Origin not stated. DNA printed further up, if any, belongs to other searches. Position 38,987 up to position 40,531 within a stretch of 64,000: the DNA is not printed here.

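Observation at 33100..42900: AT-rich island encoding a second nitrogenase-like (NifH + NifD/K-like) reductase with radical SAM, PLP decarboxylase, NTase, HAD phosphatase and APH-like kinase: an undescribed cofactor/tetrapyrrole-tailoring cluster?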

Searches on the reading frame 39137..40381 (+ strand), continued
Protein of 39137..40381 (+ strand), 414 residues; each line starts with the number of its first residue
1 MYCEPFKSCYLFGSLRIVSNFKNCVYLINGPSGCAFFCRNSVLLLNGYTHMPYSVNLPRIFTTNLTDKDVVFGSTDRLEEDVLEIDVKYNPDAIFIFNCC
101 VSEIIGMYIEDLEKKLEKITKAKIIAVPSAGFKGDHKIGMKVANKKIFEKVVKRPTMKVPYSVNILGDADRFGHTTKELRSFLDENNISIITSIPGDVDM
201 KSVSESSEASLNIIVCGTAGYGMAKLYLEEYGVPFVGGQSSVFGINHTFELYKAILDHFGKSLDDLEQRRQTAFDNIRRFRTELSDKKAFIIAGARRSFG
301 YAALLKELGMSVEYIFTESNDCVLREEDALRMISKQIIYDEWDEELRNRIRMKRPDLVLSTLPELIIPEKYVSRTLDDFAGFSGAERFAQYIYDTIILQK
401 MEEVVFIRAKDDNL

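Call 40: search_protein_families(library=pfam, proteins=[L011:3243-5039:+, L011:5129-9019:+, L011:9115-9990:+, L011:11260-12075:+, L011:12068-12958:+, L011:12983-14005:+, L011:13966-14616:+, L011:14662-16299:+, L011:16296-17096:+, L011:17340-19292:+], max_evalue=0.001)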
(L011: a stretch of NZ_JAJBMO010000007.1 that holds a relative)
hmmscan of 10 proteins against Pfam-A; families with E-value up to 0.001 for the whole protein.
L011:3243-5039:+ (598 aa): 0 families

L011:5129-9019:+ (1296 aa): 2 families
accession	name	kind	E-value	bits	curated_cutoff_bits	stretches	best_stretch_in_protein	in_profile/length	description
PF00069.31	Pkinase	-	3.6e-17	63.1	31.7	1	135-340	67-258/263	Protein kinase domain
PF07714.23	PK_Tyr_Ser-Thr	-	6.5e-05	22.8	23.1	1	161-334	95-249/258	Protein tyrosine and serine/threonine kinase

L011:9115-9990:+ (291 aa): 0 families

L011:11260-12075:+ (271 aa): 5 families
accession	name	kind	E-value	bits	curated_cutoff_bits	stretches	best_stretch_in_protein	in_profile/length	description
PF00142.24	Fer4_NifH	-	3.2e-80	270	25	1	1-267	1-268/271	4Fe-4S iron sulfur cluster binding proteins, NifH/frxC family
PF01656.29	CbiA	-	1.7e-12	47.8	25.4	1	4-223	3-125/125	CobQ/CobB/MinD/ParA nucleotide binding domain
PF13614.12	AAA_31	-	5.3e-10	39.9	27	1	7-71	9-74/177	AAA domain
PF02374.21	ArsA_ATPase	-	8.9e-09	35.4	24.3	1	3-55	4-57/305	Anion-transporting ATPase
PF10609.15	ParA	-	1.2e-08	35.1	27.1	1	6-31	10-35/246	NUBPL iron-transfer P-loop NTPase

L011:12068-12958:+ (296 aa): 1 family
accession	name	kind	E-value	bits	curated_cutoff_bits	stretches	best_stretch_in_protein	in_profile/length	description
PF00591.27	Glycos_transf_3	-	5.6e-05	23.3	27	0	55-119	4-70/253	Glycosyl transferase family, a/b domain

L011:12983-14005:+ (340 aa): 1 family
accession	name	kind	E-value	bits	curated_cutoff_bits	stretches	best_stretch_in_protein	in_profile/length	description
PF01136.24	Peptidase_U32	-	2.2e-08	34.1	22.4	1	95-186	2-91/233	Peptidase family U32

L011:13966-14616:+ (216 aa): 2 families
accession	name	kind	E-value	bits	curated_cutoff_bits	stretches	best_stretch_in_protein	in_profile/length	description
PF00117.34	GATase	-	2e-45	155.2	22.8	1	22-207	1-189/190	Glutamine amidotransferase class-I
PF07722.19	Peptidase_C26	-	8.4e-09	35.9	20.5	1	89-190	103-219/219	Peptidase C26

L011:14662-16299:+ (545 aa): 3 families
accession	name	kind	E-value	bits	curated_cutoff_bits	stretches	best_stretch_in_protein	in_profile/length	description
PF00425.24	Chorismate_bind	-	1.5e-74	251.2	27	1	193-442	2-257/257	chorismate binding enzyme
PF01817.26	CM_2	-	7.2e-18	65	27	1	459-540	1-80/80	Chorismate mutase type II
PF04715.19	Anth_synt_I_N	-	2e-14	54.4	23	1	20-147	9-137/140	Anthranilate synthase component I, N terminal region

L011:16296-17096:+ (266 aa): 1 family
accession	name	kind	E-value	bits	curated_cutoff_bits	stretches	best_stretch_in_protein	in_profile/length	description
PF04055.27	Radical_SAM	-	1.8e-15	57.9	29.5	1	23-205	2-166/166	Radical SAM superfamily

L011:17340-19292:+ (650 aa): 7 families
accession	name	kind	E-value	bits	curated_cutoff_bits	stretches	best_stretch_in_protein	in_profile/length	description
PF09334.17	tRNA-synt_1g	-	4.5e-112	375.1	20.1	2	161-365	180-390/391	tRNA synthetases class I (M)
PF00133.28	tRNA-synt_1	-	3.7e-36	125.2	22.7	2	8-221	22-244/414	tRNA synthetases class I (I, L, M and V)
PF01588.26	tRNA_bind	-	4e-27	94.6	27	1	555-648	1-96/96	Putative tRNA binding domain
PF01406.26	tRNA-synt_1e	-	1e-14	55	27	1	22-127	21-125/301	tRNA synthetases class I (C) catalytic domain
PF08264.19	Anticodon_1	-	2.6e-11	44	25.1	1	391-542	5-142/148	Anticodon-binding domain of tRNA ligase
PF19303.5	Anticodon_3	-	3.7e-07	30.6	23.5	1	390-516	14-138/152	Anticodon binding domain of methionyl tRNA ligase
PF01921.24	tRNA-synt_1f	-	5.8e-05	22.6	27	0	8-57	20-69/360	tRNA synthetases class I (K)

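Call 41: search_protein_families(library=pfam, proteins=[L012:5717-7405:-, L012:7742-9172:+, L012:9181-9984:+, L012:10134-11195:+, L012:11192-12013:+, L012:12023-13168:+, L012:13172-14011:+, L012:14021-14902:+, L012:14938-16323:+, L012:16734-17606:+], max_evalue=0.001)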
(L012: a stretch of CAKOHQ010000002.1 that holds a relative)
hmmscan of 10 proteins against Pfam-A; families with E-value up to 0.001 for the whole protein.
L012:5717-7405:- (562 aa): 3 families
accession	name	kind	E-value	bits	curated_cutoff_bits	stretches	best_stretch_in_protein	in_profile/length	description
PF00239.26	Resolvase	-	1.9e-32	112.8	23.3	1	8-158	2-145/145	Resolvase, N terminal domain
PF07508.19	Recombinase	-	1.7e-12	47.9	21.1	1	191-321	1-100/102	Recombinase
PF13408.12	Zn_ribbon_recom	-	1.3e-10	41.9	25.3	1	337-399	1-56/58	Recombinase zinc beta ribbon domain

L012:7742-9172:+ (476 aa): 4 families
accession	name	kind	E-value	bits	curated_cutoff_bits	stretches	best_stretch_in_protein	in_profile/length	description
PF13328.12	HD_4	-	5.6e-41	140.3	27.2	1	24-169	1-151/156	HD domain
PF04607.23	RelA_SpoT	-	4.2e-28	98.3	27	1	234-337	2-107/113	Region found in RelA / SpoT proteins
PF02824.27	TGS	-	2.2e-20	72.8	22.2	1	387-446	1-60/60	TGS domain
PF01966.28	HD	-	2.5e-11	44.3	22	1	43-142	1-116/116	HD domain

L012:9181-9984:+ (267 aa): 1 family
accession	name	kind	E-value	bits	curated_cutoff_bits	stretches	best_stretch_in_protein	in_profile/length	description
PF04055.27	Radical_SAM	-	1.7e-11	45.1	29.5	1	24-207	2-166/166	Radical SAM superfamily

L012:10134-11195:+ (353 aa): 1 family
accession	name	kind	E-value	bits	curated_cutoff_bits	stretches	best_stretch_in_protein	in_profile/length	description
PF00148.24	Oxidored_nitro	-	6.8e-60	203.5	28.6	1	23-347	53-396/399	Nitrogenase component 1 type Oxidoreductase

L012:11192-12013:+ (273 aa): 5 families
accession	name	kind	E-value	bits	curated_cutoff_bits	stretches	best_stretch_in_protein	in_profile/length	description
PF00142.24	Fer4_NifH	-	1.3e-90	304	25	1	3-270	2-268/271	4Fe-4S iron sulfur cluster binding proteins, NifH/frxC family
PF10609.15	ParA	-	4.3e-10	39.9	27.1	2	7-32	10-35/246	NUBPL iron-transfer P-loop NTPase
PF13614.12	AAA_31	-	1e-09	39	27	1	1-76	1-77/177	AAA domain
PF01656.29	CbiA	-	4e-09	36.9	25.4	1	5-225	3-125/125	CobQ/CobB/MinD/ParA nucleotide binding domain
PF02374.21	ArsA_ATPase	-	1.5e-07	31.4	24.3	1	1-52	1-48/305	Anion-transporting ATPase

L012:12023-13168:+ (381 aa): 1 family
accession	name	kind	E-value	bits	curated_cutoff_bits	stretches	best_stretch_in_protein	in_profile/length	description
PF04055.27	Radical_SAM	-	3e-07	31.2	29.5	1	147-311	9-166/166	Radical SAM superfamily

L012:13172-14011:+ (279 aa): 3 families
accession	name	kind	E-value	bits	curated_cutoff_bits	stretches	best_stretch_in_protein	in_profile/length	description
PF04055.27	Radical_SAM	-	4.9e-21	76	29.5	1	11-164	1-165/166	Radical SAM superfamily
PF13353.11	Fer4_12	-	9.6e-05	23.1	22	1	15-115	13-120/137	4Fe-4S single cluster domain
PF13186.11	SPASM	-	0.00037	21.2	21.5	0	216-267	2-50/67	Iron-sulfur cluster-binding domain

L012:14021-14902:+ (293 aa): 0 families

L012:14938-16323:+ (461 aa): 2 families
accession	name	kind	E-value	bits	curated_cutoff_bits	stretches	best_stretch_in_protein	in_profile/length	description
PF00587.30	tRNA-synt_2b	-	2.2e-27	96.7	29.3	1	110-322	8-179/179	tRNA synthetase class II core domain (G, H, P, S and T)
PF03129.25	HGTP_anticodon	-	7.5e-12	45.7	21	1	353-434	12-93/94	Anticodon binding domain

L012:16734-17606:+ (290 aa): 3 families
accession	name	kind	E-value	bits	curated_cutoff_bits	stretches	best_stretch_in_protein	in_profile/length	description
PF02534.20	T4SS-DNA_transf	-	1.9e-44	152.7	20.1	1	8-274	165-431/468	Type IV secretory system Conjugative DNA transfer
PF12696.13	TraG-D_C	-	6.6e-30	104.1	22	1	149-266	4-124/126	TraM recognition site of TraD and TraG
PF10412.15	TrwB_AAD_bind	-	8.4e-17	61.6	20.5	1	59-266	162-366/387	Type IV secretion-system coupling protein DNA-binding domain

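Call 43: find_encoding_contigs(protein=P0002, flank=10000, max_places=2)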
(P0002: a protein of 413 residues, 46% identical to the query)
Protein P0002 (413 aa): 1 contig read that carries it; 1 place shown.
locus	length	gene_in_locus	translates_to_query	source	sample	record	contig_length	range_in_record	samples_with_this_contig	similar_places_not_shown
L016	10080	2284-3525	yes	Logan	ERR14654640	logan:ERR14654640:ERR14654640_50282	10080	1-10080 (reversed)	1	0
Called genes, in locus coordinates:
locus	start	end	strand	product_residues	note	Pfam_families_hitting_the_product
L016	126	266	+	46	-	-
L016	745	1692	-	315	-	PF01610:DDE_Tnp_ISL3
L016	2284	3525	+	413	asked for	PF00148:Oxidored_nitro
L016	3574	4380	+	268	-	PF06182:ABC2_membrane_6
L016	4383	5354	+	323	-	PF00005:ABC_tran, PF13304:AAA_21 (weak)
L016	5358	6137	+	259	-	PF06182:ABC2_membrane_6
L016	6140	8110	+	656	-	PF04055:Radical_SAM, PF02310:B12-binding (weak)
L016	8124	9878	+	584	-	PF00501:AMP-binding, PF00550:PP-binding (weak)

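Call 44: find_encoding_contigs(protein=P0003, flank=10000, max_places=2)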
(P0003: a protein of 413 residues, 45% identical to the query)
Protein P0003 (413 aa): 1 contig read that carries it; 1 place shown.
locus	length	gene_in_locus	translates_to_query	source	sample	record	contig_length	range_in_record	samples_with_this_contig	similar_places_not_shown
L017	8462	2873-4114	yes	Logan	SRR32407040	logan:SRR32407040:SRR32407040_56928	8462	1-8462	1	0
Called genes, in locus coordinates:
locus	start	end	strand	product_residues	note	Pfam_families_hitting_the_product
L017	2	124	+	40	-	?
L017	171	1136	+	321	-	-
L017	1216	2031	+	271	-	PF00142:Fer4_NifH, PF01656:CbiA, PF02374:ArsA_ATPase (weak), PF10609:ParA (faint), PF13614:AAA_31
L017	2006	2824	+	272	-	PF04055:Radical_SAM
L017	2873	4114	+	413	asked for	PF00148:Oxidored_nitro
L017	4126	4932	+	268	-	PF06182:ABC2_membrane_6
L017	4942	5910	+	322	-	PF00005:ABC_tran, PF13304:AAA_21 (faint)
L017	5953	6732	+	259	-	PF06182:ABC2_membrane_6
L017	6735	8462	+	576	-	?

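Call 52: search_protein_families(library=padloc, proteins=[window:39137-40381:+], max_evalue=0.01)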
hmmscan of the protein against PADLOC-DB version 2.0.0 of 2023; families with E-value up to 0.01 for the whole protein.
window:39137-40381:+ (414 aa): 0 families

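Call 71: search_dna_similar(query=window:39137-40381:+, collection=plasmids, mode=protein, max_evalue=1e-10, max_rows=15)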
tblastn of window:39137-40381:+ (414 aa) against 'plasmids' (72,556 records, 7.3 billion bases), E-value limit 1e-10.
Records with a match: 259; places in all: 566; records where one place covers at least 80% of the query: 250.
Best place of each record, by identity: <60% 259.
By first word of the organism name: Rhizobium 125; Sinorhizobium 76; Bradyrhizobium 10; Clostridium 9; Mesorhizobium 8; Paraburkholderia 6; Nostoc 5; Nitratidesulfovibrio 4; Neorhizobium 3; Cupriavidus 2; and 10 more.
By predicted mobility (MOB-suite, as given by PLSDB): conjugative 204; non-mobilizable 46; mobilizable 9.
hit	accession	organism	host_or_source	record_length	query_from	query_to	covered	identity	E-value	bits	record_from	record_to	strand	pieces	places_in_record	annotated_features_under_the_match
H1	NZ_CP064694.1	Bradyrhizobium sp. 187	Acmispon strigosus,cell culture,root ...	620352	9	404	96%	26.5%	4e-30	130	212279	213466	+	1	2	nifE: nitrogenase iron-molybdenum cofactor biosynthesis protein NifE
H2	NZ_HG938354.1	Neorhizobium galegae bv. orientalis str. HAMBI 540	Galega orientalis root nodule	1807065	7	394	94%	26.1%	5e-20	100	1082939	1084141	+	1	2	record has no annotation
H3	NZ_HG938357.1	Neorhizobium galegae bv. officinalis bv. officinalis str. ...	Galega officinalis root nodule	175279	7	394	94%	26.1%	8e-20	99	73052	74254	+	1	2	nifD: nitrogenase molybdenum-iron protein alpha chain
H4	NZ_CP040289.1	Nostoc sp. C057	Phaeoceros,pure culture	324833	7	412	98%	24.8%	3e-17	92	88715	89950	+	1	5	none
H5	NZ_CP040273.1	Nostoc sp. C052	Blasia pusilla,pure culture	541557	7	412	98%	24.8%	7e-17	91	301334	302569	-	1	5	vnfD: nitrogenase vanadium-iron protein, alpha chain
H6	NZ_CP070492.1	Methylococcus sp. EFPC2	pure culture,stream biofilm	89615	7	394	94%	25.9%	2e-18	95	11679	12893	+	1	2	nifD: nitrogenase molybdenum-iron protein alpha chain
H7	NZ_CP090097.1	Neorhizobium galegae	Galega,Cell culture,Plant nodule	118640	7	394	94%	25.8%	8e-19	97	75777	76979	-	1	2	nifD: nitrogenase molybdenum-iron protein alpha chain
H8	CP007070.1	Rhizobium leguminosarum bv. trifolii CB782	plant root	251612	9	392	93%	25.9%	9e-25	114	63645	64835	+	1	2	nitrogenase iron-molybdenum cofactor biosynthesis protein NifE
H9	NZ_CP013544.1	Rhizobium phaseoli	Phaseolus vulgaris,Whole ...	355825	8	392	93%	25.7%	2e-23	110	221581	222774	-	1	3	nifE: nitrogenase iron-molybdenum cofactor biosynthesis protein NifE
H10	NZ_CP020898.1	Rhizobium phaseoli Brasil 5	Phaseolus vulgaris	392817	8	392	93%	25.7%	2e-23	110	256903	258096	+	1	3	nifE: nitrogenase iron-molybdenum cofactor biosynthesis protein NifE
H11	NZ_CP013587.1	Rhizobium phaseoli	Phaseolus vulgaris,Whole ...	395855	8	392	93%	25.7%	2e-23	110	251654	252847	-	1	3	nifE: nitrogenase iron-molybdenum cofactor biosynthesis protein NifE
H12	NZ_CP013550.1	Rhizobium phaseoli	Phaseolus vulgaris,Whole ...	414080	8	392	93%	25.7%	2e-23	110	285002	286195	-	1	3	nifE: nitrogenase iron-molybdenum cofactor biosynthesis protein NifE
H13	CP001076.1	Rhizobium etli CIAT 652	-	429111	8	392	93%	25.7%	2e-23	110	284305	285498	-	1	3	nifE: nitrogenase protein, NifE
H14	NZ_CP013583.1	Rhizobium phaseoli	Phaseolus vulgaris,Whole ...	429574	8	392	93%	25.7%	2e-23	110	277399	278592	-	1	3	nifE: nitrogenase iron-molybdenum cofactor biosynthesis protein NifE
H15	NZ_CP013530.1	Rhizobium phaseoli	Phaseolus vulgaris,Whole ...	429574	8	392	93%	25.7%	2e-23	110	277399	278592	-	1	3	nifE: nitrogenase iron-molybdenum cofactor biosynthesis protein NifE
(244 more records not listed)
